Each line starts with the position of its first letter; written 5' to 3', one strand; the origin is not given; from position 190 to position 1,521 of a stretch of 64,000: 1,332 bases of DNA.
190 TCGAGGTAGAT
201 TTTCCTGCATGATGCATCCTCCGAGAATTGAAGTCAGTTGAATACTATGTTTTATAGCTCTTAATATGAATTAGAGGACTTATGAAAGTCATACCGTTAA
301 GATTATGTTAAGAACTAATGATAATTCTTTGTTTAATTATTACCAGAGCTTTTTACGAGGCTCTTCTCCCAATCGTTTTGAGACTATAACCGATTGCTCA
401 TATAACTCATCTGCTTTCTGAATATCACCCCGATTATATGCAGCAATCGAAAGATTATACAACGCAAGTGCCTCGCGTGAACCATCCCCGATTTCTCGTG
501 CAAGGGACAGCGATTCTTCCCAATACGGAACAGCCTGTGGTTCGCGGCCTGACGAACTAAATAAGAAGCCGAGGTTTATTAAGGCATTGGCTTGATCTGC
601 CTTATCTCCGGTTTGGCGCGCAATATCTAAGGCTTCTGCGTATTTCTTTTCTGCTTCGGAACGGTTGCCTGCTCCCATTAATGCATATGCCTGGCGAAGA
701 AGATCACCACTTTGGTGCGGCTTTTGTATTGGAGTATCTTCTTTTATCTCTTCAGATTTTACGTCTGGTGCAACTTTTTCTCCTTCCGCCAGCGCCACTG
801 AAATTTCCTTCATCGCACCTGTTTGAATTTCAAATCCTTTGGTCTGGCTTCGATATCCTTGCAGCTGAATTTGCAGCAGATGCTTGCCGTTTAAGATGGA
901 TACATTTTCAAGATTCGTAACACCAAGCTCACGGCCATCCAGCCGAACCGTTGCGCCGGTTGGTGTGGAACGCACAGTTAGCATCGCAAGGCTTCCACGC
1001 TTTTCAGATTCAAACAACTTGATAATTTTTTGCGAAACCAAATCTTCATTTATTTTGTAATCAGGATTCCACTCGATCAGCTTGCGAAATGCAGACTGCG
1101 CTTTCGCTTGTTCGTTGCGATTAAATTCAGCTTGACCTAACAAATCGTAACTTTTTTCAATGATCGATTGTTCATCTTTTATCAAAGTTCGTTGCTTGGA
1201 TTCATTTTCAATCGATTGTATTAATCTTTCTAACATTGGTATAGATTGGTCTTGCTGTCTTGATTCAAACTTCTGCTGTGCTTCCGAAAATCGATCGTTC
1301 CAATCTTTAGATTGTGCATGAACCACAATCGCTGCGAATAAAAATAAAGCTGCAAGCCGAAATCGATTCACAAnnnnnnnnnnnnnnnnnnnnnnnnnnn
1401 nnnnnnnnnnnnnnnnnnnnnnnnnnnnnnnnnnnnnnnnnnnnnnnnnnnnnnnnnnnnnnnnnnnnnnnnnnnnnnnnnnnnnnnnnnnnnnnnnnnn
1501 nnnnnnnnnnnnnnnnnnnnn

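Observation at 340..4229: Receptor with two intact Ser/Thr kinase domains plus extracytoplasmic PEGA domains, paired with a secreted TPR-PEGA protein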

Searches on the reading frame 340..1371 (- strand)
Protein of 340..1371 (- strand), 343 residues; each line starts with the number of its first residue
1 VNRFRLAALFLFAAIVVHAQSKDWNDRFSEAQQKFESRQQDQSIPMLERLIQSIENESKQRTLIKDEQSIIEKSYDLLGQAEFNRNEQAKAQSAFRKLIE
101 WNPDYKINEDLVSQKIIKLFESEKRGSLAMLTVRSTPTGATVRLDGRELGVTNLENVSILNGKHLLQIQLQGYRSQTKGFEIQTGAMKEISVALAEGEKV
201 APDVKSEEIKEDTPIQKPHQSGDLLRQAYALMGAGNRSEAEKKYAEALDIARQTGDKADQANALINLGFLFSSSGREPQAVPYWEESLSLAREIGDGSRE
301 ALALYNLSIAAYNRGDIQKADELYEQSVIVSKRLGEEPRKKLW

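Call 3: search_protein_families(library=pfam, proteins=[window:340-1371:-], max_evalue=1)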
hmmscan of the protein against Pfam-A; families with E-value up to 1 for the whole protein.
window:340-1371:- (343 aa): 19 families
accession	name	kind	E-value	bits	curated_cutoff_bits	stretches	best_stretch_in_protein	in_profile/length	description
PF13424.12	TPR_12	-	1.1e-18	67.6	30.1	2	259-327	1-71/77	Tetratricopeptide repeat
PF07719.23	TPR_2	-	6.6e-15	54.4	27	4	301-328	1-28/34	Tetratricopeptide repeat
PF08308.17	PEGA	-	3.8e-11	43.2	20.8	1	130-195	3-68/71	PEGA domain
PF13374.12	TPR_10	-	2.9e-10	40.2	27.5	2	302-334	3-35/42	Tetratricopeptide repeat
PF13181.12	TPR_8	-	5.4e-08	32.8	25.7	1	73-105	2-34/34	Tetratricopeptide repeat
PF13176.12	TPR_7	-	7.2e-08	32.4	27.9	1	226-257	4-35/36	Tetratricopeptide repeat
PF13174.12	TPR_6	-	2.6e-07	31.3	26.3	1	303-326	2-25/33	Tetratricopeptide repeat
PF00515.34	TPR_1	-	3.6e-06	27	27.8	1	261-291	1-31/34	Tetratricopeptide repeat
PF17874.7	TPR_MalT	-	0.00026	20.8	45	1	261-329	40-108/336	MalT-like TPR region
PF13428.12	TPR_14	-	0.0023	18.9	23.5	0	75-100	4-29/44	Tetratricopeptide repeat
PF12862.13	ANAPC5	-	0.004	17.6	23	0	263-302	40-79/91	Anaphase-promoting complex subunit 5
PF14938.12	SNAP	-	0.033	14.1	25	1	215-326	68-180/282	Soluble NSF attachment protein, SNAP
PF18710.7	ComR_TPR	-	0.034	14.3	26.5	0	309-337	184-212/222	ComR tetratricopeptide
PF22966.1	INTS7_C_plants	-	0.12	12.3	27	1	14-70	52-108/172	Integrator complex subunit 7, C-terminal domain in plants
PF13432.12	TPR_16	-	0.15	13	32.7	1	278-326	14-56/65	Tetratricopeptide repeat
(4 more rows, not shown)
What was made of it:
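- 985..1314 (-): Partner N-terminal helical module with one TPR, residues 20-129. Carries the conserved motif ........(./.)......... TPR_8 at residues 73-105 (call 3).
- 787..984 (-): Partner PEGA domain, residues 130-195. Pfam PEGA E 3.8e-11 (call 3).
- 352..714 (-): Partner C-terminal TPR array, residues ~220-340. About three repeats here, and much longer in distant orthologs. Pfam TPR_12, TPR_2 and TPR_10 (call 3).
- On TPR repeat proteins: In the partner: TPR_12 67.6 bits, TPR_2 54.4 bits with four stretches, TPR_10, TPR_8 and TPR_7 (call 3).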

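Call 4: search_protein_families(library=ncbifam, proteins=[window:340-1371:-], max_evalue=0.1)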
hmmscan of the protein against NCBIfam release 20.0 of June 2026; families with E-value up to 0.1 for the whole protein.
window:340-1371:- (343 aa): 12 families
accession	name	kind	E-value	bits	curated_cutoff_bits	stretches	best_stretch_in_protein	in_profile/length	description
NF053520.1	HK_Porph_FimS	equivalog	3.4e-11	42.1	600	1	236-336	179-279/618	sensor histidine kinase FimS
NF041717.1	HaaA_phane_TPR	equivalog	1.1e-09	37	1125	1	236-333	607-704/882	cyclophane-containing RiPP biosynthesis TPR protein HaaT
NF053617.1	SARPRegAfsRStmc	equivalog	1.7e-08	32.9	1430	1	234-331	789-886/986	SARP-family global regulator AfsR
NF047815.1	LIC10124_lipo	equivalog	1.8e-08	33.4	650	1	105-188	179-257/516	LIC10124 family lipoprotein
NF053720.1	NsdA_fam_reg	subfamily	3.5e-08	33.4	75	2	274-332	214-272/432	NsdA family TPR-like regulatory protein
NF002725.1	PRK02603.1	equivalog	3.1e-06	27.3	143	1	226-324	40-136/173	photosystem I assembly protein Ycf3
NF058541.1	SusR_regulator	equivalog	3.1e-06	26.7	480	1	217-329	161-269/515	SusR family glycan utilization regulator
TIGR02917.1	PEP_TPR_lipo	equivalog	0.00056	17.9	312.2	0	240-326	715-795/899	XrtA/PEP-CTERM system TPR-repeat protein PrsT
TIGR02521.1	type_IV_pilW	equivalog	0.00078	19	154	0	260-327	134-195/234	type IV pilus biogenesis/stability protein PilW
NF033920.0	C39_PA2778_fam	equivalog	0.0012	18.3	150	0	227-290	189-253/255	PA2778 family cysteine peptidase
TIGR02795.1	tol_pal_ybgF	equivalog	0.0024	18.4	90.1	0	77-105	44-72/119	tol-pal system protein YbgF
TIGR04510.1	mod_pep_cyc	subfamily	0.057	11.9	400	0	68-258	532-723/814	putative peptide modification system cyclase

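Call 28: find_homologous_proteins(query=window:340-1371:-, max_evalue=0.00001)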
Query window:340-1371:- (343 aa): 29 proteins with E <= 0.00001 among 5283 candidates.
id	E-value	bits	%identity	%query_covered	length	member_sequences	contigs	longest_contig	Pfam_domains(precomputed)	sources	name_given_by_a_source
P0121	4.6e-216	734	100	100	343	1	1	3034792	PF00515.35,PF08308.18,PF13424.13,PF28559.1,PF13176.13,PF13181.13,PF07719.24,PF13174.13,PF13374.13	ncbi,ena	-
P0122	1.4e-200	683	93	100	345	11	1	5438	PF00515.35,PF08308.18,PF13424.13,PF28559.1,PF13176.13,PF13181.13,PF07719.24,PF13174.13,PF13374.13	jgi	jgi:tetratricopeptide (TPR) repeat protein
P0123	1.7e-200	683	93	100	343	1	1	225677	PF00515.35,PF08308.18,PF13424.13,PF13176.13,PF13181.13,PF07719.24,PF13174.13,PF13374.13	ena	-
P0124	3.1e-199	679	92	100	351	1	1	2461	PF00515.35,PF08308.18,PF13424.13,PF28559.1,PF13176.13,PF13181.13,PF07719.24,PF13174.13,PF13374.13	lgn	-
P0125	3.1e-189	646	88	100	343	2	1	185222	PF00515.35,PF08308.18,PF13424.13,PF28559.1,PF13176.13,PF13181.13,PF07719.24,PF13174.13,PF13374.13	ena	-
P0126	2.6e-173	594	80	100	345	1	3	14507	PF17874.8,PF00515.35,PF08308.18,PF13424.13,PF28559.1,PF13176.13,PF13181.13,PF07719.24,PF13174.13,PF13374.13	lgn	-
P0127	7.0e-173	592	80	100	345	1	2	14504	PF00515.35,PF08308.18,PF13424.13,PF28559.1,PF13176.13,PF13181.13,PF07719.24,PF13174.13,PF13374.13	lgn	-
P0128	2.4e-172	591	80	100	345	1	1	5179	PF00515.35,PF08308.18,PF13424.13,PF28559.1,PF13176.13,PF13181.13,PF07719.24,PF13174.13,PF13374.13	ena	-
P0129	4.3e-168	577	78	100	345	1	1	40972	PF08308.18,PF13176.13,PF13428.13,PF13374.13,PF14559.13,PF17874.8,PF00515.35,PF13424.13,PF28559.1,PF13432.13,PF13181.13,PF07719.24,PF13174.13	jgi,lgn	jgi:tetratricopeptide (TPR) repeat protein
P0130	5.9e-167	573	78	100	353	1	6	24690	PF17874.8,PF00515.35,PF08308.18,PF13424.13,PF28559.1,PF13176.13,PF13432.13,PF13181.13,PF07719.24,PF13174.13,PF13374.13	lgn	-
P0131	2.0e-144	499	49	93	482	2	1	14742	PF12862.14,PF08308.18,PF13176.13,PF13374.13,PF17874.8,PF00515.35,PF13424.13,PF14938.13,PF13432.13,PF13181.13,PF07719.24,PF13174.13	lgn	-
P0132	8.4e-138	477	74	87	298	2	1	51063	PF00515.35,PF08308.18,PF13424.13,PF28559.1,PF13176.13,PF13181.13,PF07719.24,PF13174.13,PF13374.13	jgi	jgi:tetratricopeptide (TPR) repeat protein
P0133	1.7e-119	417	45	100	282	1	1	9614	PF00515.35,PF13424.13,PF13176.13,PF13432.13,PF13428.13,PF13181.13,PF07719.24,PF13174.13,PF13374.13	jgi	jgi:tetratricopeptide (TPR) repeat protein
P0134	1.5e-114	401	78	43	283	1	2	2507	PF17874.8,PF00515.35,PF13424.13,PF28559.1,PF13176.13,PF13432.13,PF13428.13,PF13181.13,PF07719.24,PF13174.13,PF13374.13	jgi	jgi:tetratricopeptide (TPR) repeat protein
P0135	1.7e-92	328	49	99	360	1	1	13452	PF00515.35,PF08308.18,PF13424.13,PF13176.13,PF13181.13,PF07719.24,PF13374.13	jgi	jgi:tetratricopeptide (TPR) repeat protein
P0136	6.2e-55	205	57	55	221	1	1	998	PF08308.18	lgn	-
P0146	2.0e-7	49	29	22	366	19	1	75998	PF13715.13,PF11008.15,PF08308.18,PF13620.13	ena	-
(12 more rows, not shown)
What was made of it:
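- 340..1371 (-): Partner gene: an exported TPR-PEGA-TPR protein of 343 aa. GTG start lies 2 nt after the kinase stop, and a GAGG SD sits inside the kinase's last codons. A 100%-identical protein, P0121, is in public data (call 28).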

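Call 29: find_encoding_contigs(protein=P0121, flank=3000, max_places=2)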
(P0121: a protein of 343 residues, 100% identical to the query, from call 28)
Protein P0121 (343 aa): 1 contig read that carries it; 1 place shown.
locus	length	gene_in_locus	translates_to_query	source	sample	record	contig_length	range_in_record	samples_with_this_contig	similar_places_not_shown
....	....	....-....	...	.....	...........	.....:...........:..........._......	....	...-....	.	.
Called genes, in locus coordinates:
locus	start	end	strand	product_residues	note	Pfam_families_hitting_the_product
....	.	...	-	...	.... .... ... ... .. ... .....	?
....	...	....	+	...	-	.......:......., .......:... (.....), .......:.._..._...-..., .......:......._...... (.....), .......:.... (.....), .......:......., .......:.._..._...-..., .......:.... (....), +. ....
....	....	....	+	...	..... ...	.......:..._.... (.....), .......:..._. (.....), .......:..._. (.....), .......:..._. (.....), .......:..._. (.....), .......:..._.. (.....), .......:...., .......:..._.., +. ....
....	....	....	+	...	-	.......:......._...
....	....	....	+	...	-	?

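Call 35: list_cluster_members(proteins=[P0121, P0007, P0019, P0011, P0023, P0040])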
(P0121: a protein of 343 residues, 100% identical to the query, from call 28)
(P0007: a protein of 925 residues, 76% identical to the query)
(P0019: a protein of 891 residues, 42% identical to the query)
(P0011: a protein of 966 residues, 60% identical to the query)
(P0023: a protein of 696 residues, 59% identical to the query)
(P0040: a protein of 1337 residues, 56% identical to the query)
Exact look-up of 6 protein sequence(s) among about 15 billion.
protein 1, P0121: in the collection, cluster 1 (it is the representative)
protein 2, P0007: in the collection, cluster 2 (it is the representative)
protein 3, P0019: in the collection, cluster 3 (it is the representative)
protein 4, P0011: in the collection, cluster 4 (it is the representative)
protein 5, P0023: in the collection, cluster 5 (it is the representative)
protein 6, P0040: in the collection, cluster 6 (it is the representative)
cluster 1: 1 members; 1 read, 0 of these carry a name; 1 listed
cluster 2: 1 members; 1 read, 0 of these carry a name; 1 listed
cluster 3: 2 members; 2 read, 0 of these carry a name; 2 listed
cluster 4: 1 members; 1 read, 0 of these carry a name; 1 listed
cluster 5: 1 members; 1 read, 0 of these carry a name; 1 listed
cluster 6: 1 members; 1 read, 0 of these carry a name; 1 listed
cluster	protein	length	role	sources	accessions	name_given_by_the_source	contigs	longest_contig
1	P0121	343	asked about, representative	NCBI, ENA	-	-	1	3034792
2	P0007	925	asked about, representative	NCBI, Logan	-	-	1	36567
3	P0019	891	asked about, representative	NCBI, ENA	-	-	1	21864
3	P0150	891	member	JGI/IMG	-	-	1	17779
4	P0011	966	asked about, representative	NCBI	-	-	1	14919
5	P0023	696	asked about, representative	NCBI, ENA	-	-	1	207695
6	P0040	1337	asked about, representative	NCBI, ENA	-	-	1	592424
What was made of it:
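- Tried and rejected: It gave no organism names (call 35).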

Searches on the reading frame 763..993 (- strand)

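Call 24: search_protein_families(library=pfam, proteins=[window:763-993:-], max_evalue=10)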
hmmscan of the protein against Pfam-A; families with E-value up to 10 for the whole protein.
seq(77 aa): 4 families
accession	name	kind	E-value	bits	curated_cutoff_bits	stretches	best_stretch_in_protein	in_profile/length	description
PF08308.17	PEGA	-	2.1e-12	47.2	20.8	1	4-69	3-68/71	PEGA domain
PF13715.12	CarbopepD_reg_2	-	0.015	15.8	32.2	1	33-70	41-78/88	CarboxypepD_reg-like domain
PF13620.12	CarboxypepD_reg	-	0.026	15.3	32.3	1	5-68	19-81/82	Carboxypeptidase regulatory-like domain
PF19270.4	FBO_C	-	0.21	11.6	27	1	4-43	120-159/210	F-box only protein C-terminal region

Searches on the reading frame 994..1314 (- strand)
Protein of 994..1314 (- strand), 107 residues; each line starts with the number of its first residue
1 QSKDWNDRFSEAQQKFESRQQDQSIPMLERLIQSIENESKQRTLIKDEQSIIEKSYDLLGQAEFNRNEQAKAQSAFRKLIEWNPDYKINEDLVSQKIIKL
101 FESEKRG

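Call 24: search_protein_families(library=pfam, proteins=[window:994-1314:-], max_evalue=10)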
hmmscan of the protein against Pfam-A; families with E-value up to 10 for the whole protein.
seq(107 aa): 4 families
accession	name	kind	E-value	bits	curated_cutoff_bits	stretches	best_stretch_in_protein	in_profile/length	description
PF13181.12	TPR_8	-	0.00029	21.2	25.7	1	54-86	2-34/34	Tetratricopeptide repeat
PF07719.23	TPR_2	-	0.00089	19.6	27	1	55-86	3-34/34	Tetratricopeptide repeat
PF13174.12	TPR_6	-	0.0021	19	26.3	1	58-81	5-28/33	Tetratricopeptide repeat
PF22966.1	INTS7_C_plants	-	0.18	11.8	27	1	7-69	64-123/172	Integrator complex subunit 7, C-terminal domain in plants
